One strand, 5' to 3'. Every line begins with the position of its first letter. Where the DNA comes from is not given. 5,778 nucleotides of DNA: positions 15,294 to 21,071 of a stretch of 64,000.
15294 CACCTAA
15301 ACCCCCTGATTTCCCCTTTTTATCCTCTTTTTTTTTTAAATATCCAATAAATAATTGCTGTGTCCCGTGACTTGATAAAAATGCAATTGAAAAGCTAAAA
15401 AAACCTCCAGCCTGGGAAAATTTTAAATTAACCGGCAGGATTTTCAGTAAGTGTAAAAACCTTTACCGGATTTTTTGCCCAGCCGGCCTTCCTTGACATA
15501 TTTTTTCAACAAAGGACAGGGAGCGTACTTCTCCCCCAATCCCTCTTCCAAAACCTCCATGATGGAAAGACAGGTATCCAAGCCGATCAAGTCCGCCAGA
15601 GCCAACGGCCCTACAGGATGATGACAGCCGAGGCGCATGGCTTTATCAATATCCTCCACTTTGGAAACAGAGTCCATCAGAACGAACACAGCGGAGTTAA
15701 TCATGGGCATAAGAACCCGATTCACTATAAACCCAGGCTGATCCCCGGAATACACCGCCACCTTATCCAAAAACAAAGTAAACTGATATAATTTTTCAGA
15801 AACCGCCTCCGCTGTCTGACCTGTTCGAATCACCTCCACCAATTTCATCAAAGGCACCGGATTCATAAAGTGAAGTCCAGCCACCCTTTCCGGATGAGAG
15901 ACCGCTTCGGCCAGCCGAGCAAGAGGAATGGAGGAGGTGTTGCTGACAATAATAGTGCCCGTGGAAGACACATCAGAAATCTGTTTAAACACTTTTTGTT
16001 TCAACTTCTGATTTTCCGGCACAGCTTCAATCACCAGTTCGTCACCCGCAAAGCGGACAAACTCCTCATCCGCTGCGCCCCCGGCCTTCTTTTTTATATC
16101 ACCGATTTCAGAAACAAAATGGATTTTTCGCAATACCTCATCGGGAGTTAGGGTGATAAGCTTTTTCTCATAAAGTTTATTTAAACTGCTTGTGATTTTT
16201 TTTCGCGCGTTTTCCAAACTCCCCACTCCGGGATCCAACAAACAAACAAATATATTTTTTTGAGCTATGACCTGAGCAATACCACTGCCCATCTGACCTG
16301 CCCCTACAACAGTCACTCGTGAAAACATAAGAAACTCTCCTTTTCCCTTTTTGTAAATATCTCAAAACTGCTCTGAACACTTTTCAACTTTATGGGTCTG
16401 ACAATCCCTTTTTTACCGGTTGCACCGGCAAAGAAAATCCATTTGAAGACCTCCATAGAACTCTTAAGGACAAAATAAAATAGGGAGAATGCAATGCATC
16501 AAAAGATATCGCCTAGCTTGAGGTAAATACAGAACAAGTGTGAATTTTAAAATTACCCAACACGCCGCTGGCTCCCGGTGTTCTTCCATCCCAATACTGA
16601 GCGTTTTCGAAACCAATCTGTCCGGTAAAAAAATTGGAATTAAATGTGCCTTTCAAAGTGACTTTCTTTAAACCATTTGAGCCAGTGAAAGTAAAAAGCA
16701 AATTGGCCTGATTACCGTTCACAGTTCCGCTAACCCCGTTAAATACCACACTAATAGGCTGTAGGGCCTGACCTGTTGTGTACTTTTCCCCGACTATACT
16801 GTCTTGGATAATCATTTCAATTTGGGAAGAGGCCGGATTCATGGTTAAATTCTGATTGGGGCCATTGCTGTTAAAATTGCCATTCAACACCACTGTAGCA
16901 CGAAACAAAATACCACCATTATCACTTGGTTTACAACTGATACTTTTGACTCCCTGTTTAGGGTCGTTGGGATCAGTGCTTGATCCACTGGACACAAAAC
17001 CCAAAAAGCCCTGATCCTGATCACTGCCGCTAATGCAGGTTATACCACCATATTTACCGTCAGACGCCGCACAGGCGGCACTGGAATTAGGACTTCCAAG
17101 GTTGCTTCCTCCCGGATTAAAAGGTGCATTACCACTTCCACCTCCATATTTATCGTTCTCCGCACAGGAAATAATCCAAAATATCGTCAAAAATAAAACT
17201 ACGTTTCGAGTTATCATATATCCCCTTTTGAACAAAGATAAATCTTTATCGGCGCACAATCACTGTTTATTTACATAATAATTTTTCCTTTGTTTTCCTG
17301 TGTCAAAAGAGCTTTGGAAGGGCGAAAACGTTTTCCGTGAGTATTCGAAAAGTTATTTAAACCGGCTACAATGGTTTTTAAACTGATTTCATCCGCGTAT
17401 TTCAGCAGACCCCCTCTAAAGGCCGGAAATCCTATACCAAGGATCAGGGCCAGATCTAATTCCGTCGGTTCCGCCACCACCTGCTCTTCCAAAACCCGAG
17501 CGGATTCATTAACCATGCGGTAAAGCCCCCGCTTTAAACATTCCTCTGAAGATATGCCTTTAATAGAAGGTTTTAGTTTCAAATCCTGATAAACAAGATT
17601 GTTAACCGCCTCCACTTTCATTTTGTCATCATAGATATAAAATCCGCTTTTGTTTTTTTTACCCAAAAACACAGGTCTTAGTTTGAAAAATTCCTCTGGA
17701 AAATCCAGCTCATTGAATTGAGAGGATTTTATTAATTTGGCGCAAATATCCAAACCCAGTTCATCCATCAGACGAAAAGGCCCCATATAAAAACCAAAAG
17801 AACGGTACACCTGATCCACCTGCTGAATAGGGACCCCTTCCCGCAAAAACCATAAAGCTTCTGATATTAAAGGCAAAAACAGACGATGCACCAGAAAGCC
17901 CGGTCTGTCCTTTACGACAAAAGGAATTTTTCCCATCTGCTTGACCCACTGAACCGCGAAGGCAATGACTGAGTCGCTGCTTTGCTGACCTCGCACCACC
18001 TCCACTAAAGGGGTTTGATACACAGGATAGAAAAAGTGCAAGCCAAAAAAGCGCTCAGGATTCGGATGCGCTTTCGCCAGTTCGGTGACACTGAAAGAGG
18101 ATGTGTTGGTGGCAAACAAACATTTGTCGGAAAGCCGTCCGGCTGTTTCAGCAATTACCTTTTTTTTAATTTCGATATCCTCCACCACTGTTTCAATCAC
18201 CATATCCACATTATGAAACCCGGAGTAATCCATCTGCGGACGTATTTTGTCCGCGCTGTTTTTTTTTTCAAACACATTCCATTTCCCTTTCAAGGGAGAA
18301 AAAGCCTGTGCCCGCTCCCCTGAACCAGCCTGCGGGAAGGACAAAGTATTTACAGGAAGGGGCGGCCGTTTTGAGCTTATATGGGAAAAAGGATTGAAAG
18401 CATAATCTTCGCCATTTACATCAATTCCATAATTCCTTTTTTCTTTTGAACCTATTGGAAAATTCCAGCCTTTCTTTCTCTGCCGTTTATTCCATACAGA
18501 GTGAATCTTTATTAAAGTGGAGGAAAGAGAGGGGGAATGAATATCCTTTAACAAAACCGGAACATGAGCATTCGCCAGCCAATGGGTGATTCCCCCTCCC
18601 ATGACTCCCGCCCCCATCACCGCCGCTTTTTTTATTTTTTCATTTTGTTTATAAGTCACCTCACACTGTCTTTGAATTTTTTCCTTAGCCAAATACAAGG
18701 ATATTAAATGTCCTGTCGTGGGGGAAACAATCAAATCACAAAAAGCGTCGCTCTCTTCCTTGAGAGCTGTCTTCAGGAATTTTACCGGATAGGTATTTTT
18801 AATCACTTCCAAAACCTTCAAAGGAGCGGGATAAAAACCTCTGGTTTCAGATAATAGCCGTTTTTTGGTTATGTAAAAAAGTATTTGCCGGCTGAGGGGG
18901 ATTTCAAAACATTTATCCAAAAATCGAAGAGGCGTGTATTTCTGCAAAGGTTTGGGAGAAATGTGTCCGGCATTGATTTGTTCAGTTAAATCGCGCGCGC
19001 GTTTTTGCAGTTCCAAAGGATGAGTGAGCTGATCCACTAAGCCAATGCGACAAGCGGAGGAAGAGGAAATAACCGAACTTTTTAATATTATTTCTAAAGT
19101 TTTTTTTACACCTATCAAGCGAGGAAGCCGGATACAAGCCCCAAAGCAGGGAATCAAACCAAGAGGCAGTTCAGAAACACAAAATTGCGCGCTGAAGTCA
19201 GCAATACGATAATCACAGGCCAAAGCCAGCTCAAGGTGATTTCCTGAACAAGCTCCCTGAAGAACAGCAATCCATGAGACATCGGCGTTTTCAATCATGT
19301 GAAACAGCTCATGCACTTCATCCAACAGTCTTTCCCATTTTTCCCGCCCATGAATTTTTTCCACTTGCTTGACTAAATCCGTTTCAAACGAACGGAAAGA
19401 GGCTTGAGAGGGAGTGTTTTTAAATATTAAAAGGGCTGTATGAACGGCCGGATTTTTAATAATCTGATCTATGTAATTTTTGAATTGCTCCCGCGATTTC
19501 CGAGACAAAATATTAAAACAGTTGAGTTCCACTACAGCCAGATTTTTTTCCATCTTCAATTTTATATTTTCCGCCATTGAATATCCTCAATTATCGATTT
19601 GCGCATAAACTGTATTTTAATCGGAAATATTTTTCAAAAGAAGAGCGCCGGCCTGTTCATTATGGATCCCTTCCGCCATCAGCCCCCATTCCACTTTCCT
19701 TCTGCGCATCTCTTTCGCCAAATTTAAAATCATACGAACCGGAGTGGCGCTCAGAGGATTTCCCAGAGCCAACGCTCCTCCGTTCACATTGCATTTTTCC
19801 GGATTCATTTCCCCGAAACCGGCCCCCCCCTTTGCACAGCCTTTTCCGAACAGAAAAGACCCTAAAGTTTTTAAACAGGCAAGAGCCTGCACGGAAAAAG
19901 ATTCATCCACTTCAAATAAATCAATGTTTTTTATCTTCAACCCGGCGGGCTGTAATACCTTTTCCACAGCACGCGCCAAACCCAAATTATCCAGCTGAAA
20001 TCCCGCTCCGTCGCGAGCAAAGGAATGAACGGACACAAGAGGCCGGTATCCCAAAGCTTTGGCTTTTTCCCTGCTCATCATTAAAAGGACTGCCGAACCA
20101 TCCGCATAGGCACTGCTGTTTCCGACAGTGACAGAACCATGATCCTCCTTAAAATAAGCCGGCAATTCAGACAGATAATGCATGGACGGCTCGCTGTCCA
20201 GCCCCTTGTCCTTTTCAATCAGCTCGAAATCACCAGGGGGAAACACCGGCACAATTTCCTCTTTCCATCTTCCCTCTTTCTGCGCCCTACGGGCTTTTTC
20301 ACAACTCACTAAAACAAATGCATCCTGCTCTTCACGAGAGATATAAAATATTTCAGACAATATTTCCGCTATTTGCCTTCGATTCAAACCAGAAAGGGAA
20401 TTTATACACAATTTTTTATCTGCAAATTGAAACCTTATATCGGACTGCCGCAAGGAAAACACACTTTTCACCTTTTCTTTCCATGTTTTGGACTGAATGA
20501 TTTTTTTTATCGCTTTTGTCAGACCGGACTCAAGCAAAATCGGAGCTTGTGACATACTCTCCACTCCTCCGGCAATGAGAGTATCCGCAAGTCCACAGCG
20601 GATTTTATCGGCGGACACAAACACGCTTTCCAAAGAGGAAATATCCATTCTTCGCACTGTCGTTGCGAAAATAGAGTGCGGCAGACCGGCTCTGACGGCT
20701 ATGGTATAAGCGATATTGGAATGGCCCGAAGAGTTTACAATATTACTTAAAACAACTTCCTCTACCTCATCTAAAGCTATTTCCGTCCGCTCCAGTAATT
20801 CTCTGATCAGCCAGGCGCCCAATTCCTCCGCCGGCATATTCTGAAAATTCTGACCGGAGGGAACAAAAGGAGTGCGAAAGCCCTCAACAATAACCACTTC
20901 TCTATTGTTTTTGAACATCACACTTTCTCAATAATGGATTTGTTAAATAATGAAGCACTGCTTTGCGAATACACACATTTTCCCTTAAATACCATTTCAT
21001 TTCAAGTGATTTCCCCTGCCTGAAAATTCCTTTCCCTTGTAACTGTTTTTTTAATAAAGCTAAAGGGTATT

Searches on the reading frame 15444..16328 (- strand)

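Call 20: search_protein_families(library=ncbifam, proteins=[window:15444-16328:-], max_evalue=0.00001)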
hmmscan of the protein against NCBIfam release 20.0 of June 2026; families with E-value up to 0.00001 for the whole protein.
window:15444-16328:- (294 aa): 19 families
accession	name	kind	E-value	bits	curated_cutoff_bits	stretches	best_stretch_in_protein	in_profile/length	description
NF004474.0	PRK05808.1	subfamily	3.7e-95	318.5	408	1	3-294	4-282/283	3-hydroxybutyryl-CoA dehydrogenase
NF005715.0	PRK07530.1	equivalog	3.7e-89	299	420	1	3-294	5-283/292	3-hydroxybutyryl-CoA dehydrogenase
NF005875.0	PRK07819.1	subfamily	4.9e-80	269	319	1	2-294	5-286/287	3-hydroxybutyryl-CoA dehydrogenase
NF006124.0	PRK08268.1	subfamily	9.3e-75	252.5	508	1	3-294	8-287/507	3-hydroxyacyl-CoA dehydrogenase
NF006722.0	PRK09260.1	equivalog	1.1e-70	238.1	429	1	1-294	1-281/289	3-hydroxyacyl-CoA dehydrogenase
TIGR02279.1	PaaC-3OHAcCoADH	equivalog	1.5e-62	212.1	669.4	1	4-294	7-285/503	3-hydroxyacyl-CoA dehydrogenase PaaH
NF008363.0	PRK11154.1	equivalog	4.5e-59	200.3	869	1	3-294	310-586/708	fatty acid oxidation complex subunit alpha FadJ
NF006143.0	PRK08293.1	equivalog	6.4e-56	189.8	312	1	3-294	5-287/291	3-hydroxyacyl-CoA dehydrogenase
NF008727.0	PRK11730.1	equivalog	2.9e-54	184.6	870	1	4-294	315-592/717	fatty acid oxidation complex subunit alpha FadB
TIGR02440.1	FadJ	equivalog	2.2e-50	171.7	968.45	1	3-294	305-581/699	fatty acid oxidation complex subunit alpha FadJ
NF004699.0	PRK06035.1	equivalog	6.2e-50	170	500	1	4-288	5-279/294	3-hydroxyacyl-CoA dehydrogenase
TIGR02441.1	fa_ox_alpha_mit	equivalog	1.4e-48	165.5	964.65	1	4-294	337-613/737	fatty acid oxidation complex subunit alpha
NF006125.0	PRK08269.1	equivalog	4.3e-47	160.8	427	1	3-294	6-296/334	3-hydroxybutyryl-CoA dehydrogenase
NF042925.1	FHMPC_DH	equivalog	1.5e-44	152.6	500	1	4-294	2-280/304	5-formyl-3-hydroxy-2-methylpyridine 4-carboxylate 5-dehydrogenase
TIGR02437.1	FadB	equivalog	2.7e-43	148.3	933.55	1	5-294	316-592/714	fatty acid oxidation complex subunit alpha FadB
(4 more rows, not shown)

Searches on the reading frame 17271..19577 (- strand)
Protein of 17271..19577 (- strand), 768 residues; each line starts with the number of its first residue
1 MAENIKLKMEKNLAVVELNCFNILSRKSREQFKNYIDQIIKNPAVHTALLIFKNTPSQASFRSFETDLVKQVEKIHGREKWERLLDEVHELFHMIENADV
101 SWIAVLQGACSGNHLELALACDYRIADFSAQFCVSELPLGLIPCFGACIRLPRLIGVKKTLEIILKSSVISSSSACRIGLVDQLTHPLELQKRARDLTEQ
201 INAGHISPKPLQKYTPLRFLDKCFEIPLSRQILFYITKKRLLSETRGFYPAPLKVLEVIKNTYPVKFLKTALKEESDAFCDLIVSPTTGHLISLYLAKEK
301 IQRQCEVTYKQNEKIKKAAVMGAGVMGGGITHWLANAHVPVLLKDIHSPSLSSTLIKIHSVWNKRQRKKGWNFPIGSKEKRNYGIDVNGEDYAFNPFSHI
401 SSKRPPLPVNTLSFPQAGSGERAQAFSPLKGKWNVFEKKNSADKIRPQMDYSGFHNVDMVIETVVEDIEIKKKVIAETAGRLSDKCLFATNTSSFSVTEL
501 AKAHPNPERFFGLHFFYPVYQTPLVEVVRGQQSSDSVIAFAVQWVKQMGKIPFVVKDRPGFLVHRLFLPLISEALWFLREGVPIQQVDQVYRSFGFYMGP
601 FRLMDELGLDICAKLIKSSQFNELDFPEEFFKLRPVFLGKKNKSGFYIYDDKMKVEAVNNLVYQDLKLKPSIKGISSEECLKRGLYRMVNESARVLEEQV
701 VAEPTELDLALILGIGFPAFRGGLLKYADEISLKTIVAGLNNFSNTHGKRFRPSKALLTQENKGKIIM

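Call 20: search_protein_families(library=ncbifam, proteins=[window:17271-19577:-], max_evalue=0.00001)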
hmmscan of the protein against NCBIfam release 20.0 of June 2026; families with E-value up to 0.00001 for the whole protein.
window:17271-19577:- (768 aa): 71 families (the best 25 are shown)
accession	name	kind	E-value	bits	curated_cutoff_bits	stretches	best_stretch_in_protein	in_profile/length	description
NF008363.0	PRK11154.1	equivalog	1.4e-141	472.9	869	2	437-764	370-702/708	fatty acid oxidation complex subunit alpha FadJ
NF008727.0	PRK11730.1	equivalog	1.5e-135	453.3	870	2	430-763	366-709/717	fatty acid oxidation complex subunit alpha FadB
TIGR02440.1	FadJ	equivalog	4.5e-119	398.7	968.45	2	437-763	365-694/699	fatty acid oxidation complex subunit alpha FadJ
TIGR02437.1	FadB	equivalog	3.5e-115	385.9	933.55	2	431-760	367-706/714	fatty acid oxidation complex subunit alpha FadB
TIGR02441.1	fa_ox_alpha_mit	equivalog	1.2e-112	377.3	964.65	2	432-762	390-730/737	fatty acid oxidation complex subunit alpha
NF006124.0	PRK08268.1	subfamily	3.9e-66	224.1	508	2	430-660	60-298/507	3-hydroxyacyl-CoA dehydrogenase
NF004474.0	PRK05808.1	subfamily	3.5e-55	187.3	408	1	430-649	56-282/283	3-hydroxybutyryl-CoA dehydrogenase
NF006722.0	PRK09260.1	equivalog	6.8e-50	169.9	429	1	430-652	55-284/289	3-hydroxyacyl-CoA dehydrogenase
NF005715.0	PRK07530.1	equivalog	1.2e-49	169.2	420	1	436-653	63-287/292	3-hydroxybutyryl-CoA dehydrogenase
TIGR02279.1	PaaC-3OHAcCoADH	equivalog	1.9e-46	159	669.4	1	429-665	57-301/503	3-hydroxyacyl-CoA dehydrogenase PaaH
NF004699.0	PRK06035.1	equivalog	3.2e-40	138.1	500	1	430-627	59-257/294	3-hydroxyacyl-CoA dehydrogenase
NF005875.0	PRK07819.1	subfamily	4.8e-39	134.5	319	1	430-649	58-286/287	3-hydroxybutyryl-CoA dehydrogenase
NF006143.0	PRK08293.1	equivalog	4.7e-35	121.3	312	1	313-651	2-289/291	3-hydroxyacyl-CoA dehydrogenase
NF006125.0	PRK08269.1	equivalog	6e-30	104.4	427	1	454-595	92-235/334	3-hydroxybutyryl-CoA dehydrogenase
NF042925.1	FHMPC_DH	equivalog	9.2e-30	104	500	1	454-614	75-241/304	5-formyl-3-hydroxy-2-methylpyridine 4-carboxylate 5-dehydrogenase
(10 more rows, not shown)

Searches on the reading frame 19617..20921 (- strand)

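Call 20: search_protein_families(library=ncbifam, proteins=[window:19617-20921:-], max_evalue=0.00001)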
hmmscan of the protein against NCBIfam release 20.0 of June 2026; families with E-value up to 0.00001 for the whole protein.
window:19617-20921:- (434 aa): 37 families (the best 25 are shown)
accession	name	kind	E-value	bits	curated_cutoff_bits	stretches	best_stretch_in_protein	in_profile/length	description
TIGR01930.1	AcCoA-C-Actrans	subfamily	1e-92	311.1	240.55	1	11-429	1-384/385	acetyl-CoA C-acyltransferase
NF006516.0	PRK08963.1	equivalog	1.3e-80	271.4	560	1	4-416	10-420/436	acetyl-CoA C-acyltransferase FadI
NF006030.0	PRK08170.1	equivalog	1.2e-73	248.3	593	1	5-431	8-432/434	acetyl-CoA C-acetyltransferase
NF004853.0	PRK06205.1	subfamily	3.6e-67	227.1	551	1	7-423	2-394/404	acetyl-CoA C-acetyltransferase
NF004206.0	PRK05656.1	subfamily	2.4e-65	221.1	688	1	7-429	2-390/392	acetyl-CoA C-acetyltransferase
TIGR02446.1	FadI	equivalog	3.6e-65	220.7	711.55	1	7-416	7-414/430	acetyl-CoA C-acyltransferase FadI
NF005805.0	PRK07661.1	equivalog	4.8e-63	213.4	633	2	184-419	150-378/391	acetyl-CoA C-acetyltransferase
NF006510.0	PRK08947.1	equivalog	1.9e-62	211.4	519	2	184-419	150-374/387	acetyl-CoA C-acyltransferase FadA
NF006086.0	PRK08235.1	equivalog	7.6e-61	206.3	526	2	193-429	169-390/393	acetyl-CoA C-acetyltransferase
NF006552.0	PRK09051.1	subfamily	9.7e-61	206.2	565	2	185-427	163-390/395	beta-ketothiolase BktB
NF006551.0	PRK09050.1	subfamily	7.7e-60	203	605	1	7-430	2-399/401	3-oxoadipyl-CoA thiolase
TIGR02430.1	pcaF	equivalog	2.2e-59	201.5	597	1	7-430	1-398/400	3-oxoadipyl-CoA thiolase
NF006740.0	PRK09268.1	equivalog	6.6e-58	196.7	539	1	4-414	8-414/431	acetyl-CoA C-acetyltransferase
NF006001.0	PRK08131.1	equivalog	5.5e-57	193.5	622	1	10-431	5-399/401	3-oxoadipyl-CoA thiolase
NF005033.0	PRK06445.1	equivalog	1.5e-55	188.9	511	1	7-431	3-394/395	acetyl-CoA C-acetyltransferase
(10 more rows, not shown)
